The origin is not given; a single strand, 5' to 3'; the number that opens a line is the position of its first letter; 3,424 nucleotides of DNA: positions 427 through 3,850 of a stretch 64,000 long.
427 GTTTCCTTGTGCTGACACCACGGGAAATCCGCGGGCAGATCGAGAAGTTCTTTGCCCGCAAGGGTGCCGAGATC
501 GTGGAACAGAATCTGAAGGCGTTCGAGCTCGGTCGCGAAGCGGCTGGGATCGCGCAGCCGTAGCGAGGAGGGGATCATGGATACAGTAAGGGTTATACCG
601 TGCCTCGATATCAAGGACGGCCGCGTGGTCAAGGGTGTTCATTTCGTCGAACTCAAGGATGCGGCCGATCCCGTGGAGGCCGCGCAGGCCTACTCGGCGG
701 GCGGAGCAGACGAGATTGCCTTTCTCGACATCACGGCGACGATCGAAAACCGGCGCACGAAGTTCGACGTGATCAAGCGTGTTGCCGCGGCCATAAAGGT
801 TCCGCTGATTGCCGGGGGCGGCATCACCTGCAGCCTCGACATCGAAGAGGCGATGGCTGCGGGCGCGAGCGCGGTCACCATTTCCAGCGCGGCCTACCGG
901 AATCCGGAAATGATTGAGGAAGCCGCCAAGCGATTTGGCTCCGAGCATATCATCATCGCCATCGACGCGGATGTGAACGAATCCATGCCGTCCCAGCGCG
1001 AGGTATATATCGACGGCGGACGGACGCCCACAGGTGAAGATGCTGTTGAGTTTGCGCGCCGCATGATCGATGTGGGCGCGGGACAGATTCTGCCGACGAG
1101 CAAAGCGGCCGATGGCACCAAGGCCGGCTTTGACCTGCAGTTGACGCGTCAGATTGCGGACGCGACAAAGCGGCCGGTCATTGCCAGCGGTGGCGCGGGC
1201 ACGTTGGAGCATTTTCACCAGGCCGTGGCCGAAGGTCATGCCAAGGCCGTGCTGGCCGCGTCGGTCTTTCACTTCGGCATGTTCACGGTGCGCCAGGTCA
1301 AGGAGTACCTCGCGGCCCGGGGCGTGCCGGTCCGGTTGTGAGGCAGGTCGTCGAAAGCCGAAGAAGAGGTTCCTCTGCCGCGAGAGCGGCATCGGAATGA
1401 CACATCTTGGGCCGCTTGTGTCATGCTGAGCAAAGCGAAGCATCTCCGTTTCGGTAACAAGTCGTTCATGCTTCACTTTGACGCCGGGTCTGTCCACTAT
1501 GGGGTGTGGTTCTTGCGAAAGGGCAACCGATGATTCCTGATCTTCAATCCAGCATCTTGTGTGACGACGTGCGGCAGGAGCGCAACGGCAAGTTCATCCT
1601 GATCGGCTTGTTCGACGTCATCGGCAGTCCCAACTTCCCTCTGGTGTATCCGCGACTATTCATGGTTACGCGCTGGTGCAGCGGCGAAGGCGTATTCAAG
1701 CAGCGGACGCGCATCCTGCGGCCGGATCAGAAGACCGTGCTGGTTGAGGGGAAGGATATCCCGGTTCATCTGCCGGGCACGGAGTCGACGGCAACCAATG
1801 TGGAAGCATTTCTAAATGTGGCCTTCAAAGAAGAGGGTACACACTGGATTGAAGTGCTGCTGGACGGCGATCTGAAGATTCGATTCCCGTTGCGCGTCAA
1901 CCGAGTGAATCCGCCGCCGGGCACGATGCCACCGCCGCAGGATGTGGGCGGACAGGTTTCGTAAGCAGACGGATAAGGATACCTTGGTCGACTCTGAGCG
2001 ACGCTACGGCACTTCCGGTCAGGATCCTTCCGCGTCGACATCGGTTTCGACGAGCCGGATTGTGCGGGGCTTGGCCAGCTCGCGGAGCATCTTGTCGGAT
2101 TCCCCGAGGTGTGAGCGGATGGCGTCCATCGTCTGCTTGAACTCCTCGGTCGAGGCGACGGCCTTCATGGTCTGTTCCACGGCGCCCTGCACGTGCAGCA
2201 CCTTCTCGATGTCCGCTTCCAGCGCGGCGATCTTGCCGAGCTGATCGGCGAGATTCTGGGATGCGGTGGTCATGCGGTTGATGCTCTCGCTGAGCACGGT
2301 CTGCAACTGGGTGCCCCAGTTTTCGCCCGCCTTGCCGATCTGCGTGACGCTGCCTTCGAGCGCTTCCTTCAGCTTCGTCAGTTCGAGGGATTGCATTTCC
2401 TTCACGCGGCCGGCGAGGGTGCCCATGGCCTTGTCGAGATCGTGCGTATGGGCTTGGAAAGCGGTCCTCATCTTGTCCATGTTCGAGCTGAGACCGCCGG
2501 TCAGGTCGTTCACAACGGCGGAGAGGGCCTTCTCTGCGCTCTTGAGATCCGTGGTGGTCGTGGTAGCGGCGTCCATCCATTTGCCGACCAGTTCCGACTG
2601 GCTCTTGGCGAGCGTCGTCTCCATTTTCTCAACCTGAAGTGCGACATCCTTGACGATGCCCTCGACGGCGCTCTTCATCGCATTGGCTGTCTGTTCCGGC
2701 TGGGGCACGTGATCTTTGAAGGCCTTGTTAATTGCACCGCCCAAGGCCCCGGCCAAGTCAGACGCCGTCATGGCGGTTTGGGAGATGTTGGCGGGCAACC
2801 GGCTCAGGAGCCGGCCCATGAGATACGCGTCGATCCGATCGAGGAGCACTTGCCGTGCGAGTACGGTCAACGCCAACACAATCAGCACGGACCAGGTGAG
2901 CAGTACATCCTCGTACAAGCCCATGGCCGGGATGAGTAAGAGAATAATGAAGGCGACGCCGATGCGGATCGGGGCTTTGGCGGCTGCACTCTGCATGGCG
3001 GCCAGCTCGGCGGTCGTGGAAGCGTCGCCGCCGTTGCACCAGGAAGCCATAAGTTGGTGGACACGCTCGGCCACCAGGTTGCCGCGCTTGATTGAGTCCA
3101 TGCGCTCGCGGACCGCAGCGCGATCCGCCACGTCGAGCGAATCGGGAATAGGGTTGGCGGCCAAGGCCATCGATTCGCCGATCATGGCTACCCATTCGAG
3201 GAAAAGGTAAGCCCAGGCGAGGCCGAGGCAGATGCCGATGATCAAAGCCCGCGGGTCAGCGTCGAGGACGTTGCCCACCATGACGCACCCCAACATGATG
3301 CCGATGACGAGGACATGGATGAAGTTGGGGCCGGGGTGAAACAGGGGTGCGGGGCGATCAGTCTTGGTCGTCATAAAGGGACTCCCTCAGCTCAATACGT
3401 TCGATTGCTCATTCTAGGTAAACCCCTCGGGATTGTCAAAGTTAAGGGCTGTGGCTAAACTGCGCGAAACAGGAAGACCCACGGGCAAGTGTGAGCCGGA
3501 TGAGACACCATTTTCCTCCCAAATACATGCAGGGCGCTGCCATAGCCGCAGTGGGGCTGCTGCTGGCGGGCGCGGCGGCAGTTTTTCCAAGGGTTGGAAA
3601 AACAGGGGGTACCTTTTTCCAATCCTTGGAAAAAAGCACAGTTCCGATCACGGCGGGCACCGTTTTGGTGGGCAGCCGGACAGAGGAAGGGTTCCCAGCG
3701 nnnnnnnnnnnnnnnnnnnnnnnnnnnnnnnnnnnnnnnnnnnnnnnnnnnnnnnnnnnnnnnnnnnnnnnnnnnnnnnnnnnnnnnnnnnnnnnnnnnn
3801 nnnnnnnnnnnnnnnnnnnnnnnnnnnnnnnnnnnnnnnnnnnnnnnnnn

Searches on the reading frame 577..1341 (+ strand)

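Call 64: search_protein_families(library=pfam, proteins=[window:577-1341:+], max_evalue=0.0001)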
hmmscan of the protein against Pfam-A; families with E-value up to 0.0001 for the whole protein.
window:577-1341:+ (254 aa): 8 families
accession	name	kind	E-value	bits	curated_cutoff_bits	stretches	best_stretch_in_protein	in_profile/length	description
PF00977.27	His_biosynth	-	5.4e-72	242.4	23.6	1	5-237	1-228/228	Histidine biosynthesis protein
PF03060.21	NMO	-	1.2e-09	38.5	28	1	37-105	163-224/331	Nitronate monooxygenase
PF01207.24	Dus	-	7.5e-09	35.6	20.4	1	34-117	142-227/311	Dihydrouridine synthase (Dus)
PF01180.27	DHO_dh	-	9.1e-08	32.1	27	1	61-117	225-284/291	Dihydroorotate dehydrogenase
PF00478.31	IMPDH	-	2.2e-07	30.7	25.6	1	67-104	200-237/345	IMP dehydrogenase / GMP reductase domain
PF05690.20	ThiG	-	2.6e-07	30.7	23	0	155-229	132-205/247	Thiazole biosynthesis protein ThiG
PF04309.18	G3P_antiterm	-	5.3e-07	29.6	27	1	64-105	129-170/173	Glycerol-3-phosphate responsive antiterminator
PF02581.23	TMP-TENI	-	1.9e-06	27.8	27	0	35-105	107-179/180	Thiamine monophosphate synthase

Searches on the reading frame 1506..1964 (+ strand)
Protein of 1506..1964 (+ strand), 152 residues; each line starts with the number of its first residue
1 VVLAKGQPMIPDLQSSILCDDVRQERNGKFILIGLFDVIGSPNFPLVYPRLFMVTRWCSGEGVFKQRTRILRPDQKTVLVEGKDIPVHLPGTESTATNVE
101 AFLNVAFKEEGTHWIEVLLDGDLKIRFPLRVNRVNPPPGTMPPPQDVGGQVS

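Call 64: search_protein_families(library=pfam, proteins=[window:1506-1964:+], max_evalue=0.0001)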
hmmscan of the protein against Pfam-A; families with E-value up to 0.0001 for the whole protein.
window:1506-1964:+ (152 aa): 1 family
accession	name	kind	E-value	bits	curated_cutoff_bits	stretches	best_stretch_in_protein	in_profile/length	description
PF22091.2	DUF6941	-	3e-25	89.4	27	1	14-132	1-125/125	Family of unknown function (DUF6941)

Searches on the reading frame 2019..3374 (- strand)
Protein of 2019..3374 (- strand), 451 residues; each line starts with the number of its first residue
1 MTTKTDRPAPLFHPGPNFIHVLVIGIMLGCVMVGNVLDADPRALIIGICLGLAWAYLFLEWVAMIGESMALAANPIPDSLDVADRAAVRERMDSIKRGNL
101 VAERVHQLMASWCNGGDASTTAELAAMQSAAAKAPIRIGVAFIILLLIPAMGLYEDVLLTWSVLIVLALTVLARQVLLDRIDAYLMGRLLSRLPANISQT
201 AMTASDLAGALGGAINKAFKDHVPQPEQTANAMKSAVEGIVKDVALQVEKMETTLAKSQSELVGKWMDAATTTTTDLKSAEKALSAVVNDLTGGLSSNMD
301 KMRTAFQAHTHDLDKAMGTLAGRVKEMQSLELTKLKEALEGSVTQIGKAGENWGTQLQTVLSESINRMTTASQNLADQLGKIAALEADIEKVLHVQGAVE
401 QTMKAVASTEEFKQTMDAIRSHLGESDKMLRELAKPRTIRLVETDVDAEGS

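Call 9: search_protein_families(library=pfam, proteins=[window:2019-3374:-])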
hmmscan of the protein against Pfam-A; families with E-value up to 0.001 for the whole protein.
window:2019-3374:- (451 aa): 2 families
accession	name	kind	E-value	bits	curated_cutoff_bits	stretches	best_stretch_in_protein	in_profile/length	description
PF01442.23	Apolipoprotein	-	2.8e-06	27.6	90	1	197-381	2-176/190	Apolipoprotein A1/A4/E domain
PF23534.1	Microp_apicomplexa_20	-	0.00032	21.1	27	0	207-272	7-71/79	Apicomplexa microprotein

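Call 57: search_protein_families(library=ncbifam, proteins=[window:2019-3374:-], max_evalue=0.01)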
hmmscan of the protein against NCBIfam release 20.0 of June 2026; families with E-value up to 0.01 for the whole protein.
window:2019-3374:- (451 aa): 2 families
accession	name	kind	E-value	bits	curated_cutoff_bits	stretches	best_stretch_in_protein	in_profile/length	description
NF033914.0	antiphage_ZorA_1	subfamily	0.0013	17.1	190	0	294-432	352-486/619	anti-phage ZorAB system protein ZorA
TIGR00228.1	ruvC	equivalog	0.0031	17.4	100.65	1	200-283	71-154/156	crossover junction endodeoxyribonuclease RuvC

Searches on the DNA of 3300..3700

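Call 76: search_rna_families(source=window, start=3300, end=3700, threshold=evalue, max_evalue=1)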
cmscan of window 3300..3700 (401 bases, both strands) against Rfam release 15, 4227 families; matches with E-value up to 1: 2.
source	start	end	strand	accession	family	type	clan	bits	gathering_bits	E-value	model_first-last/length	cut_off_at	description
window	3582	3634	+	RF03640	mir-3747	Gene; miRNA;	-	25.8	63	0.0045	13-57/67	no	mir-3747 microRNA precursor family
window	3300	3345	+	RF01276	sR53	Gene; snRNA; snoRNA; CD-box;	-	16.8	49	0.12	1-60/60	no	Small nucleolar RNA sR53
